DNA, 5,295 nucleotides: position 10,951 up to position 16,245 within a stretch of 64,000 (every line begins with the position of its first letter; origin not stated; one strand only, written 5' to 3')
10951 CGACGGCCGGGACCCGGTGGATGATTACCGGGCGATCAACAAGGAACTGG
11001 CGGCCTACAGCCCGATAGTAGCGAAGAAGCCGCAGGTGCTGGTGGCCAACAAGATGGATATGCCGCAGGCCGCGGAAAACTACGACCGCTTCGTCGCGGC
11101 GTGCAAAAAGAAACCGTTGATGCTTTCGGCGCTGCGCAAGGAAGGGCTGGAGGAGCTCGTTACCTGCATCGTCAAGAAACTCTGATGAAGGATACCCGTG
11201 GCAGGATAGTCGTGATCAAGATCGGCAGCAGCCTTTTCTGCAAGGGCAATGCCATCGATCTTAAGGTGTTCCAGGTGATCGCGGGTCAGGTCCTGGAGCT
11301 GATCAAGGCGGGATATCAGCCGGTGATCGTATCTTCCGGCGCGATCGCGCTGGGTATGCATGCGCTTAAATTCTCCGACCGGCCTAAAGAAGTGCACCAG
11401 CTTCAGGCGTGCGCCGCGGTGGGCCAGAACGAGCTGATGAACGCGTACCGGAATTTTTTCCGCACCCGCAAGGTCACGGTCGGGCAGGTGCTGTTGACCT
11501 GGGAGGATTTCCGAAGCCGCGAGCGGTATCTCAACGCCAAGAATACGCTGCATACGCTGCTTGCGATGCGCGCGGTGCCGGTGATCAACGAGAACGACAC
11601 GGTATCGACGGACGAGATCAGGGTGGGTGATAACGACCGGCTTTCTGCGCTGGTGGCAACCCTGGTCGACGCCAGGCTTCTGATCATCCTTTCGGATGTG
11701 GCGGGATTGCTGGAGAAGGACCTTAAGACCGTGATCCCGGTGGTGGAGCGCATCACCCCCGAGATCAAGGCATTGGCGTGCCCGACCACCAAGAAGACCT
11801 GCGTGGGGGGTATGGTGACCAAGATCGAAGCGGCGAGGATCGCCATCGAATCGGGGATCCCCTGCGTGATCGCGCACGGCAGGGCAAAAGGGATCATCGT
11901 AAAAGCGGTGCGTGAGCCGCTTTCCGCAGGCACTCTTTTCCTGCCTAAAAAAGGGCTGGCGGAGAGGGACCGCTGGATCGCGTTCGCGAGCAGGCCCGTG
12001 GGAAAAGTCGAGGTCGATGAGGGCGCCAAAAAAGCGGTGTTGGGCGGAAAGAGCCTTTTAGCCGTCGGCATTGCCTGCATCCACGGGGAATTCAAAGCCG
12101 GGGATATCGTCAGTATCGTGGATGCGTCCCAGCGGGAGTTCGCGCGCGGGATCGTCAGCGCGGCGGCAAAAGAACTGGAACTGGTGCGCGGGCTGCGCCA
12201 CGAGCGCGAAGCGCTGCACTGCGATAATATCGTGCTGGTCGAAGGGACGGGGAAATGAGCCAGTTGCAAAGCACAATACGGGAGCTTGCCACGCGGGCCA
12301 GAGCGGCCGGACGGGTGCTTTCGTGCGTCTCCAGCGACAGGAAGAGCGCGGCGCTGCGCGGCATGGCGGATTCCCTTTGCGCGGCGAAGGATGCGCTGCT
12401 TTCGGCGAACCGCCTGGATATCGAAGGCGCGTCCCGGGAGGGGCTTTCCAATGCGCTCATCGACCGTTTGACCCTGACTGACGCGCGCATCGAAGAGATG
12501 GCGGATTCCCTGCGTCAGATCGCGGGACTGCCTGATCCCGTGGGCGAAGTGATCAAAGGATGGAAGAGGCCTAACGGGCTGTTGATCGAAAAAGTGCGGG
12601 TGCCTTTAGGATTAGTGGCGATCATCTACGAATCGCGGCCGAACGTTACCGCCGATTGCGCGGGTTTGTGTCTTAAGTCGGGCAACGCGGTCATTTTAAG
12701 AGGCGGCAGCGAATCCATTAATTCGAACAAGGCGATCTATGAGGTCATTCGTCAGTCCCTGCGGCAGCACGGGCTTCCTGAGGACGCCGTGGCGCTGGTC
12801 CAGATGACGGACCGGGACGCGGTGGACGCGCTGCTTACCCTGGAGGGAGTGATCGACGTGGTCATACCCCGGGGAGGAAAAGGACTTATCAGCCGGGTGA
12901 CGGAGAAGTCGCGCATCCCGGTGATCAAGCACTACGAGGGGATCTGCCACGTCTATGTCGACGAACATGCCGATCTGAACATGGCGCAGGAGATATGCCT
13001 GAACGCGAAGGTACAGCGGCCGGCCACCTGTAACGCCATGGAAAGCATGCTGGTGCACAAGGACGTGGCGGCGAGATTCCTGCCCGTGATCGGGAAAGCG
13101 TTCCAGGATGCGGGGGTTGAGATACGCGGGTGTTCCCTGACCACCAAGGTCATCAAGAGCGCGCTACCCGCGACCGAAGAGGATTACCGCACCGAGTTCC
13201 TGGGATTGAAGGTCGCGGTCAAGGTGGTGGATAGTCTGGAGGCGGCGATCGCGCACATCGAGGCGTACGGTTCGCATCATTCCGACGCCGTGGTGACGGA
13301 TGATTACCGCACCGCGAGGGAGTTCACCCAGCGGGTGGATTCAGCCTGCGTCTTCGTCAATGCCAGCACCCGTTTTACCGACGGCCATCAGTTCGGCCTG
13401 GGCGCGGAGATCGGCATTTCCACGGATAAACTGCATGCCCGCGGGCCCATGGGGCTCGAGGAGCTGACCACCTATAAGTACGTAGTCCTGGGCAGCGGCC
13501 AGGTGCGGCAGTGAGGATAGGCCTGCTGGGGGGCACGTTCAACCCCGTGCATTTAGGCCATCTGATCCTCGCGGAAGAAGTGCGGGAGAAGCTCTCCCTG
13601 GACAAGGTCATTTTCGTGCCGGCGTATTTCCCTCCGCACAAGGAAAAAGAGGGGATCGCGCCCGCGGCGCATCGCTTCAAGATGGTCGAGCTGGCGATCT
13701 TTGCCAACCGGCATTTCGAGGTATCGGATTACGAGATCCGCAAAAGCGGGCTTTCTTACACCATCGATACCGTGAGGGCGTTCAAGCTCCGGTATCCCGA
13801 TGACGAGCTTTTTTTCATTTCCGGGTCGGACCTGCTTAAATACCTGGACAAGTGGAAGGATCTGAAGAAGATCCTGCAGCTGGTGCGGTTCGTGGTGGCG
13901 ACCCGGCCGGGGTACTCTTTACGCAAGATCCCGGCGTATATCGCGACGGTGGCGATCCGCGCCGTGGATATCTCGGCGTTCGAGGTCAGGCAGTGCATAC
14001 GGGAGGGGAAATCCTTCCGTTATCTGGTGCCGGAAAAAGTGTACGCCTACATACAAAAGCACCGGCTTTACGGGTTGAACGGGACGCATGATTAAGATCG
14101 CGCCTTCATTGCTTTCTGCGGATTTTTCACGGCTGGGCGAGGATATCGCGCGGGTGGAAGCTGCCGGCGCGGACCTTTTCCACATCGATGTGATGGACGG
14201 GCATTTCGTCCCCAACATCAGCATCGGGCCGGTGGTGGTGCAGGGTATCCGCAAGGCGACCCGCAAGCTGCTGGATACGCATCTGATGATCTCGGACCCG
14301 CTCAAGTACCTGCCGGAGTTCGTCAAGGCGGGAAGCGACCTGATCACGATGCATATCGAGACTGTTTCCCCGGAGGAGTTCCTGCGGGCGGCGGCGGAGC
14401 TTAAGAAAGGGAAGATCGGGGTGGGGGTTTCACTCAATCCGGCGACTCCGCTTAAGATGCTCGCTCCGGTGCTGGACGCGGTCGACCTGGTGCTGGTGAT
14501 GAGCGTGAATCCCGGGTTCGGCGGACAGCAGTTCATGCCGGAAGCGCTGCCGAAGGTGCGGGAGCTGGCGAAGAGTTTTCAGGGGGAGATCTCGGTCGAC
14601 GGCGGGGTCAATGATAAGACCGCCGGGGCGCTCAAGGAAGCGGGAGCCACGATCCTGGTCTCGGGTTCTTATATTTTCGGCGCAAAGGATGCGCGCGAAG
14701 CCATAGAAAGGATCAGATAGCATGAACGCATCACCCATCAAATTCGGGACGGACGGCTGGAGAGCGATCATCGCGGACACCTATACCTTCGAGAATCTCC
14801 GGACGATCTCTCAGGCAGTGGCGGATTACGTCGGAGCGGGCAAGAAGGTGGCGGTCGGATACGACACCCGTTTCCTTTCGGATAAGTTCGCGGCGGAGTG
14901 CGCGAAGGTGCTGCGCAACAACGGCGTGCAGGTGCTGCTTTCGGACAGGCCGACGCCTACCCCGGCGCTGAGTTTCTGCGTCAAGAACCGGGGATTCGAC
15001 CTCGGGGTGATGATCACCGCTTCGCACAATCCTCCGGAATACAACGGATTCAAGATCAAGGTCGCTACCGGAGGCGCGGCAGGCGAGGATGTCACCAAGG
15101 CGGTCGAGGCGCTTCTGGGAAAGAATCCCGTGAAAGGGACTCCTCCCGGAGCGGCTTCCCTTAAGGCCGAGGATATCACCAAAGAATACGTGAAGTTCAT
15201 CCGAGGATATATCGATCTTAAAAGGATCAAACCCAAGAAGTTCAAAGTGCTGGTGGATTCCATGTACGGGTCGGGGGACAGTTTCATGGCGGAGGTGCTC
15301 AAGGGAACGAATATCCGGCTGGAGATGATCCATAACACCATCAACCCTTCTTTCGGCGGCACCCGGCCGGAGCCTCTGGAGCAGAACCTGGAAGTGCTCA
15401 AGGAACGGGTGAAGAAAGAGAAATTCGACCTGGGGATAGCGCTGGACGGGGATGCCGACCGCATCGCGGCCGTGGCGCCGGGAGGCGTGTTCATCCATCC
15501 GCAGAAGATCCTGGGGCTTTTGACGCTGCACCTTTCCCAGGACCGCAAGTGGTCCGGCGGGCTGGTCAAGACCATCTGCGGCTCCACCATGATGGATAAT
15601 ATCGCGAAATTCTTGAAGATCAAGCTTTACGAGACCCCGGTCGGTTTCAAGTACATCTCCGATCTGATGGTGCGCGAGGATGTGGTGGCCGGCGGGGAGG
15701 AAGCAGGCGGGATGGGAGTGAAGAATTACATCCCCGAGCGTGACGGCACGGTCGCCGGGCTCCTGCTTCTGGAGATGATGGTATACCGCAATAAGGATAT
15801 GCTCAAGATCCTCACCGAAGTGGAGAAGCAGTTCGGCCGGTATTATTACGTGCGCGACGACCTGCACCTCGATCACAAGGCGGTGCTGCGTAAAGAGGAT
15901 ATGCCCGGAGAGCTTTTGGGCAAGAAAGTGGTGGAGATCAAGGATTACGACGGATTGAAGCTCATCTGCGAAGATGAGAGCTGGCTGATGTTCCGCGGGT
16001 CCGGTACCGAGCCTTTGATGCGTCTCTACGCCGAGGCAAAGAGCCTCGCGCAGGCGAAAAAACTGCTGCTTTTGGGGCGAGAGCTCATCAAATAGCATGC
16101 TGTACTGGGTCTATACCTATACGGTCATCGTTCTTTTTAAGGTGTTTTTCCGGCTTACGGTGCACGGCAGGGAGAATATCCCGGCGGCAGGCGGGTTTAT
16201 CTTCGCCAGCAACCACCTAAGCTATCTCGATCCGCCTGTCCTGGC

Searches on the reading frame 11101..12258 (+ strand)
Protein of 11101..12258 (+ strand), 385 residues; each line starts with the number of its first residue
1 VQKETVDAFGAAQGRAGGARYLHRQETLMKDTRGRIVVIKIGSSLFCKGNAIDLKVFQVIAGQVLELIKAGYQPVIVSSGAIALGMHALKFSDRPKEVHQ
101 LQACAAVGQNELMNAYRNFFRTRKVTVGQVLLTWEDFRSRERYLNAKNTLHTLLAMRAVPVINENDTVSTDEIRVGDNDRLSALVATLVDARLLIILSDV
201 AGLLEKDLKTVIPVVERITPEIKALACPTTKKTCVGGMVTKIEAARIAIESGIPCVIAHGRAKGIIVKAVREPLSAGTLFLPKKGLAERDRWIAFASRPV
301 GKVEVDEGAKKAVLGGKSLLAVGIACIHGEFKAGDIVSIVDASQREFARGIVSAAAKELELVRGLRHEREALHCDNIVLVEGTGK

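Call 45: search_protein_families(library=pfam, proteins=[window:11101-12258:+], max_evalue=0.001)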
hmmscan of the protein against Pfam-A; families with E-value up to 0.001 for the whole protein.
window:11101-12258:+ (385 aa): 2 families
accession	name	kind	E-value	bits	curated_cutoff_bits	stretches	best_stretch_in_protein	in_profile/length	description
PF00696.33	AA_kinase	-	3.7e-40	138.5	24.9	1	36-258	2-233/234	Amino acid kinase family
PF01472.26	PUA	-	7.2e-16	58.3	24.8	1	301-364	1-64/74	PUA domain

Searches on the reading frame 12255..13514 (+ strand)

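Call 45: search_protein_families(library=pfam, proteins=[window:12255-13514:+], max_evalue=0.001)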
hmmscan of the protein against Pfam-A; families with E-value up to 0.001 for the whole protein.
window:12255-13514:+ (419 aa): 1 family
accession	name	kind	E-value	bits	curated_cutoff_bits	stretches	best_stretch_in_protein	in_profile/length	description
PF00171.27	Aldedh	-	4.2e-18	65.6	23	1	8-284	31-294/461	Aldehyde dehydrogenase family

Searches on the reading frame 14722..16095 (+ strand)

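Call 45: search_protein_families(library=pfam, proteins=[window:14722-16095:+], max_evalue=0.001)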
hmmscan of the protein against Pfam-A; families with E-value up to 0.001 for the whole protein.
window:14722-16095:+ (457 aa): 4 families
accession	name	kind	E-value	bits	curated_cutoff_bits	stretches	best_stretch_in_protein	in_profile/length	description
PF02878.22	PGM_PMM_I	-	3.3e-40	137.4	22.5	1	6-133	2-132/138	Phosphoglucomutase/phosphomannomutase, alpha/beta/alpha domain I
PF02879.22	PGM_PMM_II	-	9.6e-24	84.3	29.3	1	154-253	1-101/103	Phosphoglucomutase/phosphomannomutase, alpha/beta/alpha domain II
PF02880.22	PGM_PMM_III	-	4.4e-23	82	20.7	1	260-368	2-112/115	Phosphoglucomutase/phosphomannomutase, alpha/beta/alpha domain III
PF00408.26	PGM_PMM_IV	-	1.1e-05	25.8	23.1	1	400-448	22-61/68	Phosphoglucomutase/phosphomannomutase, C-terminal domain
